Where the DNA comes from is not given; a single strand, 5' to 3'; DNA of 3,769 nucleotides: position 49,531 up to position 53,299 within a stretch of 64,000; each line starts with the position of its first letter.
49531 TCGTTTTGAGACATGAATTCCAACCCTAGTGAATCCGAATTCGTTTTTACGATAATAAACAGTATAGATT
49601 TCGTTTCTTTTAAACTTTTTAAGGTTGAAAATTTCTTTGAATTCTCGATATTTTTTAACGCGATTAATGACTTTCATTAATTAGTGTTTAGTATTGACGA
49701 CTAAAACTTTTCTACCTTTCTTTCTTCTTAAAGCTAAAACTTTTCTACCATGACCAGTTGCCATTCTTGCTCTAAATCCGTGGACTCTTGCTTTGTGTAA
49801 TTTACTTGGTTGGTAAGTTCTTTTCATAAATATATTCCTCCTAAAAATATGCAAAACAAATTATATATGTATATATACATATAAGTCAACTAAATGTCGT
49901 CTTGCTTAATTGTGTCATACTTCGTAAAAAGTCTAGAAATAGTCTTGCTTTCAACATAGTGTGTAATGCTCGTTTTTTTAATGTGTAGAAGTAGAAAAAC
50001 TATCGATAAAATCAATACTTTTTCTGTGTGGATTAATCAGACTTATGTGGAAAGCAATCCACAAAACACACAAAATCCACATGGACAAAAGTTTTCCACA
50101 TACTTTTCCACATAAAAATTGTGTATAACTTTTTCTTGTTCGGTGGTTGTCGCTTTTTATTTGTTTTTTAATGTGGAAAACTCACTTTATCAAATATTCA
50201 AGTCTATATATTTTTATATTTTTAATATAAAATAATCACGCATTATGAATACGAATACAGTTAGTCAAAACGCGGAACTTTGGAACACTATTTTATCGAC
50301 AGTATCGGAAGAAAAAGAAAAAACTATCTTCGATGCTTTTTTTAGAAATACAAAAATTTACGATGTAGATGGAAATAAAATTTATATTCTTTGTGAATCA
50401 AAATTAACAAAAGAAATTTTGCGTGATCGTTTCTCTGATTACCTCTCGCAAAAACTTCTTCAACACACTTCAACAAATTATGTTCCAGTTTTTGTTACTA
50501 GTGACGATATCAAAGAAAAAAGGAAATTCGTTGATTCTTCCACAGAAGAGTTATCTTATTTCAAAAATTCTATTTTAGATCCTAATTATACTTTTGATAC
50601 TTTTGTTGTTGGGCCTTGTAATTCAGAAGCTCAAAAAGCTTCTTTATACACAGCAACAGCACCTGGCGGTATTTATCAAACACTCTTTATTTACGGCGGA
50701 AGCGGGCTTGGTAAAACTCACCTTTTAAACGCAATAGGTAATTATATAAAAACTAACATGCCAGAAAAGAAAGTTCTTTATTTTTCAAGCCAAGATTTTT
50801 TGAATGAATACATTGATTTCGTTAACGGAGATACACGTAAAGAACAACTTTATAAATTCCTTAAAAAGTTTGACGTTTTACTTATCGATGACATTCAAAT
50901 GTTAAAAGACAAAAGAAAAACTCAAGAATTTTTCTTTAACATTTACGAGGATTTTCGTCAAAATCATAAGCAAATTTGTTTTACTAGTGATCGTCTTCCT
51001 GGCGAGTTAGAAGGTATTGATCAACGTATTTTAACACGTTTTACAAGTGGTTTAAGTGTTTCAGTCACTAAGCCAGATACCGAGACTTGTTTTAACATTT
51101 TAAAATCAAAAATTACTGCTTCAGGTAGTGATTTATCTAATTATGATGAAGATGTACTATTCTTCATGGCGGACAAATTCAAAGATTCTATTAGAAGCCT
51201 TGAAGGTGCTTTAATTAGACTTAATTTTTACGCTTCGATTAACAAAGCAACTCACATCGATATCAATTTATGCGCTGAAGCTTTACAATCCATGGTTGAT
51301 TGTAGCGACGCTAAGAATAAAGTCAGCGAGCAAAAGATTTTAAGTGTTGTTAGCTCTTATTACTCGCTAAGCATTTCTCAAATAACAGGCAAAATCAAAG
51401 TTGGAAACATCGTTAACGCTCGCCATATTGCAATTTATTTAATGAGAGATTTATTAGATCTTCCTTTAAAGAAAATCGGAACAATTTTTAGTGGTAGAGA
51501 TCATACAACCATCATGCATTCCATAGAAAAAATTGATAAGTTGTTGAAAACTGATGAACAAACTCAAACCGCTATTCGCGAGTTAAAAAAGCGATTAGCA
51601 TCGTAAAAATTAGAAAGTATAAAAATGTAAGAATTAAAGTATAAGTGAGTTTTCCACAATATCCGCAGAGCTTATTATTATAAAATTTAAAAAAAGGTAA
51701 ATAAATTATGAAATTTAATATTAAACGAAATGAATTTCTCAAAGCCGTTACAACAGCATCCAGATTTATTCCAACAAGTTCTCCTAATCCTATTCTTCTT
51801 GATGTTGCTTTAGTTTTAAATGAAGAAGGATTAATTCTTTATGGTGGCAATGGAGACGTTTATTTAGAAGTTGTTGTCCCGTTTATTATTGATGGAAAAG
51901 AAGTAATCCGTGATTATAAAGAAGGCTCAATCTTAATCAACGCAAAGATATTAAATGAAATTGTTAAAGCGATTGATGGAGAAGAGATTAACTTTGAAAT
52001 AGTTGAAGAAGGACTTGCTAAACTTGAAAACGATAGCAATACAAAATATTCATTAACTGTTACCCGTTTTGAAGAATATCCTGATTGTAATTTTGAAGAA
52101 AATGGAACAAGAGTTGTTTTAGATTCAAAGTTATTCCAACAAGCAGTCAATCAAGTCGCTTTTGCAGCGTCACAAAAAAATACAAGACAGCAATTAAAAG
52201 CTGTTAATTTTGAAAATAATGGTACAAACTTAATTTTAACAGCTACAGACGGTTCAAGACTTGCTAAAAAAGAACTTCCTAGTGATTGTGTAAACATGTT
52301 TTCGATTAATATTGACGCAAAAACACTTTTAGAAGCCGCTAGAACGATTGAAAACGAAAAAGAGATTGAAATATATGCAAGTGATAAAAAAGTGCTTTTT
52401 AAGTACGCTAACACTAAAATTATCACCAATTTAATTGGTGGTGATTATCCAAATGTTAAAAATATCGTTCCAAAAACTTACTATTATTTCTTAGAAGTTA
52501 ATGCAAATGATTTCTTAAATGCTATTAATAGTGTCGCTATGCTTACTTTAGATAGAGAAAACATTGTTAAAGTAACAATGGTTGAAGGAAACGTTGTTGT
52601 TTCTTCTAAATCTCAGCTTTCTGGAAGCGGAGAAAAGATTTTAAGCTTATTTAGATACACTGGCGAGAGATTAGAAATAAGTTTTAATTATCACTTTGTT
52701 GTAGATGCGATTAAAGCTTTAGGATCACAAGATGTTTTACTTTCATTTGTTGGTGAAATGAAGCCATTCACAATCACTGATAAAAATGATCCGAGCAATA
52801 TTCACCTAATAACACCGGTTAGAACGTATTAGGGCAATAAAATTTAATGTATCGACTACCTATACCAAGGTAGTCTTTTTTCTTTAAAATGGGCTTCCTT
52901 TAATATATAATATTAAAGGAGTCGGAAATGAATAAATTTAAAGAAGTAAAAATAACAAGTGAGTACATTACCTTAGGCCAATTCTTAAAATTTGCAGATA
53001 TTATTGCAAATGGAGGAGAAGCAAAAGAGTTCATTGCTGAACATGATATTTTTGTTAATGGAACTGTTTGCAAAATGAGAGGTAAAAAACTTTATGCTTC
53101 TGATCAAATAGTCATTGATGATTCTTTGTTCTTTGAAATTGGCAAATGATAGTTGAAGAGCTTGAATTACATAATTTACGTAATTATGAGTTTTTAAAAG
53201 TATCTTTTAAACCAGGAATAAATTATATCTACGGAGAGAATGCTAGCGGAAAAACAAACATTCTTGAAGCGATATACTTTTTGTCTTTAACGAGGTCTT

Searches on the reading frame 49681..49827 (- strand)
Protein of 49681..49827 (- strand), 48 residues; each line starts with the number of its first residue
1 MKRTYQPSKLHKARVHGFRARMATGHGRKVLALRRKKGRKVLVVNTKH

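Call 51: find_encoding_contigs(protein=window:49681-49827:-, flank=10000, max_places=10)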
Protein window:49681-49827:- (48 aa): 23 contigs read that carry it; 10 places shown.
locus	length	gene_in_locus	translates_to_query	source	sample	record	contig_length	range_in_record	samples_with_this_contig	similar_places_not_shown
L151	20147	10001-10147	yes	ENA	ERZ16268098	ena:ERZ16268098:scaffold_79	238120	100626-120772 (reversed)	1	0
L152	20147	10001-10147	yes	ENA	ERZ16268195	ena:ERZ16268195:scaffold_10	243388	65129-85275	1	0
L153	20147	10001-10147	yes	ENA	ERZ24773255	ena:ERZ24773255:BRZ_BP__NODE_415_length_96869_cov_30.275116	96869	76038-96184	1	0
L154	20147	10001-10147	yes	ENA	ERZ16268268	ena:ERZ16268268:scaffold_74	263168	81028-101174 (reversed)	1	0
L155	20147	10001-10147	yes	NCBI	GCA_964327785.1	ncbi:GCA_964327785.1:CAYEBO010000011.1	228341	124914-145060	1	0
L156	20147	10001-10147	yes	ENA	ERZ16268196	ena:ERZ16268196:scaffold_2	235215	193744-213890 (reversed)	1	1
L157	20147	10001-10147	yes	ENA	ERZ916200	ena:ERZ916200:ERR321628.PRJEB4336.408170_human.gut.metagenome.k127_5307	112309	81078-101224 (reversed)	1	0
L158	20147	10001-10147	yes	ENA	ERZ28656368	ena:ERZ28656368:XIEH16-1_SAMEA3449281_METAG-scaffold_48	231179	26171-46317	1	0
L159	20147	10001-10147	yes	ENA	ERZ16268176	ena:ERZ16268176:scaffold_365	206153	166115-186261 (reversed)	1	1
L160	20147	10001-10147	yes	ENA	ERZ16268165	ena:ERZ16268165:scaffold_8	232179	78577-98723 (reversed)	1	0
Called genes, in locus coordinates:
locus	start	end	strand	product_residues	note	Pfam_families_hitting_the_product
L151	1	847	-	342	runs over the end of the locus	PF00534:Glycos_transf_1 (weak)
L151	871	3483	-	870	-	PF00521:DNA_topoisoIV, PF03989:DNA_gyraseA_C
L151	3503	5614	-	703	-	PF02518:HATPase_c, PF00204:DNA_gyraseB, PF01751:Toprim, PF00986:DNA_gyraseB_C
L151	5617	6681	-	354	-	PF02463:SMC_N, PF13476:AAA_23 (weak), PF13304:AAA_21 (faint)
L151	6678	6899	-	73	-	PF13275:S4_2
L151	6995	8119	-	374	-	PF00712:DNA_pol3_beta, PF02767:DNA_pol3_beta_2, PF02768:DNA_pol3_beta_3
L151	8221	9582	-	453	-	PF00308:Bac_DnaA, PF01695:IstB_IS21 (weak), PF00004:AAA (weak), PF08299:Bac_DnaA_C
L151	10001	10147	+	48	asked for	PF00468:Ribosomal_L34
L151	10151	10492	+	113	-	PF00825:Ribonuclease_P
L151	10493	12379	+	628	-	PF02096:60KD_IMP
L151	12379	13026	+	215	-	PF13083:KH_KhpA-B (faint), PF14804:Jag_N, PF01424:R3H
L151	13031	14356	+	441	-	PF10396:TrmE_N, PF00350:Dynamin_N (faint), PF12631:MnmE_helical, PF01926:MMR_HSR1, PF02421:FeoB_N, PF04548:AIG1 (weak)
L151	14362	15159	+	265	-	PF01026:TatD_DNase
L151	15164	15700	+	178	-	PF01751:Toprim, PF13331:DUF4093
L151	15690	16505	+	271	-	PF00398:RrnaAD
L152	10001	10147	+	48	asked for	PF00468:Ribosomal_L34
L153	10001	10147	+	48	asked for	PF00468:Ribosomal_L34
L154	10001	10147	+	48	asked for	PF00468:Ribosomal_L34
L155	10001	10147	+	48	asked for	PF00468:Ribosomal_L34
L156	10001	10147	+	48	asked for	PF00468:Ribosomal_L34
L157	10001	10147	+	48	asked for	PF00468:Ribosomal_L34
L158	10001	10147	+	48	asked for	PF00468:Ribosomal_L34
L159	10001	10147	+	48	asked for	PF00468:Ribosomal_L34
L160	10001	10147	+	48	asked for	PF00468:Ribosomal_L34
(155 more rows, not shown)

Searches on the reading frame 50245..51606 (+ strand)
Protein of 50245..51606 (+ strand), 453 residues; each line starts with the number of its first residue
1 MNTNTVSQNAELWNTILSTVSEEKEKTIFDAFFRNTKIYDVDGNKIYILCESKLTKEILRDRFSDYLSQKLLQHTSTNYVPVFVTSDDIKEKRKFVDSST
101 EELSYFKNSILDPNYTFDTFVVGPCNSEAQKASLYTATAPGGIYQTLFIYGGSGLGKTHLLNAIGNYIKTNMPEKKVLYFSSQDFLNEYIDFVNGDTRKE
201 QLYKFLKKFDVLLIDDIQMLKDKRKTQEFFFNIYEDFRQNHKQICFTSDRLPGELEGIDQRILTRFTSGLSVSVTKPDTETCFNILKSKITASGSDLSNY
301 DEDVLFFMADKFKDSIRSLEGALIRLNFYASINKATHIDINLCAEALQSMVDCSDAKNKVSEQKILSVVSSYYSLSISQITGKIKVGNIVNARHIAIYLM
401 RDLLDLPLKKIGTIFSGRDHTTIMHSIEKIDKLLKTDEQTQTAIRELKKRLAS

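Call 8: find_encoding_contigs(protein=window:50245-51606:+, flank=10000, max_places=6)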
Protein window:50245-51606:+ (453 aa): 10 contigs read that carry it; 2 places shown.
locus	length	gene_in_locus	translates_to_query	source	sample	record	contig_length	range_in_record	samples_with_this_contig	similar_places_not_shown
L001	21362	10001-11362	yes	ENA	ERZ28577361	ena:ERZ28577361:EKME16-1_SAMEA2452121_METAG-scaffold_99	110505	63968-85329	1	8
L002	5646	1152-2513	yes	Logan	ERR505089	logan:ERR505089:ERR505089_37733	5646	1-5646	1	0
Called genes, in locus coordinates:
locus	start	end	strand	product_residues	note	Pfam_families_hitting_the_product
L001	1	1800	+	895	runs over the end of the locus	PF01326:PPDK_N, PF00391:PEP-utilizers, PF02896:PEP-utilizers_C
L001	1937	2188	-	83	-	-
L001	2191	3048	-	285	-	PF00288:GHMP_kinases_N, PF08544:GHMP_kinases_C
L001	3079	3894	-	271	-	PF00398:RrnaAD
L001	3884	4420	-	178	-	PF01751:Toprim, PF13331:DUF4093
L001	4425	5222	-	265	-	PF01026:TatD_DNase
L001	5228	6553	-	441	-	PF10396:TrmE_N, PF00350:Dynamin_N (faint), PF12631:MnmE_helical, PF01926:MMR_HSR1, PF02421:FeoB_N, PF04548:AIG1 (weak)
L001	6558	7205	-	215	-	PF13083:KH_KhpA-B (faint), PF14804:Jag_N, PF01424:R3H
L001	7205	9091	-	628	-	PF02096:60KD_IMP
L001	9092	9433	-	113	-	PF00825:Ribonuclease_P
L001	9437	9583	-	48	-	PF00468:Ribosomal_L34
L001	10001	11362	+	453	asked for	PF00308:Bac_DnaA, PF01695:IstB_IS21 (weak), PF00004:AAA (weak), PF08299:Bac_DnaA_C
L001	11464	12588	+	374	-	PF00712:DNA_pol3_beta, PF02767:DNA_pol3_beta_2, PF02768:DNA_pol3_beta_3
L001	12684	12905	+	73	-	PF13275:S4_2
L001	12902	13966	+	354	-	PF02463:SMC_N, PF13476:AAA_23 (weak), PF13304:AAA_21 (faint)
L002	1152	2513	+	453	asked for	PF00308:Bac_DnaA, PF01695:IstB_IS21 (weak), PF00004:AAA (weak), PF08299:Bac_DnaA_C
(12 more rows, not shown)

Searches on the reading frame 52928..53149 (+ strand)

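Call 68: search_protein_families(library=pfam, proteins=[window:52928-53149:+], max_evalue=0.01)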
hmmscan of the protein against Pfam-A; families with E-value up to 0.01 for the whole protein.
window:52928-53149:+ (73 aa): 1 family
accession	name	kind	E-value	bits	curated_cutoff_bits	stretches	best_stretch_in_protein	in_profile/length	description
PF13275.11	S4_2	-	5.2e-24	84.4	24.6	1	7-66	1-60/65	S4 domain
